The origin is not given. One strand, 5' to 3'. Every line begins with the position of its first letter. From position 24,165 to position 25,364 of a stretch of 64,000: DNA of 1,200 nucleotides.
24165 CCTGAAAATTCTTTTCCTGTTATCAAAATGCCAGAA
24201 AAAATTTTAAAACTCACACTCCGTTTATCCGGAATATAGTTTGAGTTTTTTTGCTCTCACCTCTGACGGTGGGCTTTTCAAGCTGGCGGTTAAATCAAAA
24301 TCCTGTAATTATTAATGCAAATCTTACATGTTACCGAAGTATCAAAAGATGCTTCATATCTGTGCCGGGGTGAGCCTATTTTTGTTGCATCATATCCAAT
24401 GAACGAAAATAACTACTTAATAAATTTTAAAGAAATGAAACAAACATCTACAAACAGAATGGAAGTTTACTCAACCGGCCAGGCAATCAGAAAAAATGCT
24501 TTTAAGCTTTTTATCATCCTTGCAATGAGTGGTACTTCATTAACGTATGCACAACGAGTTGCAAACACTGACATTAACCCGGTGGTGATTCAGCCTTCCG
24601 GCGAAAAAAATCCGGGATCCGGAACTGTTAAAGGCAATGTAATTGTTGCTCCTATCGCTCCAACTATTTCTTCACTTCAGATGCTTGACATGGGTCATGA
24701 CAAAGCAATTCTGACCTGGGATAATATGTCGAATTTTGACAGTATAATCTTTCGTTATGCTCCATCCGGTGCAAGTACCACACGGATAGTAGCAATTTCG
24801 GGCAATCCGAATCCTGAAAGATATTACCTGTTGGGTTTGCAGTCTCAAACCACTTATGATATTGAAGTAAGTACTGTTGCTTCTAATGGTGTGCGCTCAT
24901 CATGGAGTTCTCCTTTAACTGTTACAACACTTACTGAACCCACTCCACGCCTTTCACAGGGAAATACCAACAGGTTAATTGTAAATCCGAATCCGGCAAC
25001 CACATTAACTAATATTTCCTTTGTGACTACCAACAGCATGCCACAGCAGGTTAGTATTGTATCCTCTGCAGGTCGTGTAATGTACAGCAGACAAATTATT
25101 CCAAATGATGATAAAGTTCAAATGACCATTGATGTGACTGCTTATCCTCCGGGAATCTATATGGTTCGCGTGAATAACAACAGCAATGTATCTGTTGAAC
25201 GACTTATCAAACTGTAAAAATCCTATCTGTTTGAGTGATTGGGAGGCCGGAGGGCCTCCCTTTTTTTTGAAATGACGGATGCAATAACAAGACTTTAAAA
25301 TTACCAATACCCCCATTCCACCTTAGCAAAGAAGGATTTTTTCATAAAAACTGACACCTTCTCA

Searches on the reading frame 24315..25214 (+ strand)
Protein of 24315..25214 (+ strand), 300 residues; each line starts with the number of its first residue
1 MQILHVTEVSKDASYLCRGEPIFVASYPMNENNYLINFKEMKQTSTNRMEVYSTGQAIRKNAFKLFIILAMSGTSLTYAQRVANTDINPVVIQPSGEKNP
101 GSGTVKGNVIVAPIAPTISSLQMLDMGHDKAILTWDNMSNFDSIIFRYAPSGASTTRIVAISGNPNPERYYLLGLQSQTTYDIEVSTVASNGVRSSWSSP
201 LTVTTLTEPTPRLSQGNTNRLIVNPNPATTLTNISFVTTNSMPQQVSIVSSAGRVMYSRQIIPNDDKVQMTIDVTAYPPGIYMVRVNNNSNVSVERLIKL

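Call 8: search_protein_families(library=pfam, proteins=[window:24315-25214:+])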
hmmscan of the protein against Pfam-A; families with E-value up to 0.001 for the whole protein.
window:24315-25214:+ (300 aa): 2 families
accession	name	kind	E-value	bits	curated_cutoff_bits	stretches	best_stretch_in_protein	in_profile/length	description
PF18962.6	Por_Secre_tail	-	8.5e-10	39.2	27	1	224-298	2-74/75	Secretion system C-terminal sorting domain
PF00041.27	fn3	-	7.5e-05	23.3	25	1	119-203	4-83/84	Fibronectin type III domain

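Call 58: search_protein_families(library=ncbifam, proteins=[window:24315-25214:+], max_evalue=0.001)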
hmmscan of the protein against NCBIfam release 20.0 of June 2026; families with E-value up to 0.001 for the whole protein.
window:24315-25214:+ (300 aa): 3 families
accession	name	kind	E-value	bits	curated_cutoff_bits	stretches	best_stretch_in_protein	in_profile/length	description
TIGR04183.1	Por_Secre_tail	domain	1.8e-09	37.4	23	1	224-299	2-71/72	T9SS type A sorting domain-containing protein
NF038113.1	T9SSA_dep_M36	equivalog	3.6e-08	32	885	1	213-298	785-867/869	T9SS-dependent M36 family metallopeptidase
NF052323.1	T9SSA_dep_M6i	equivalog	1.3e-05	23.4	600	1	220-299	957-1038/1043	T9SS-dependent M6-like inactivated metalloprotease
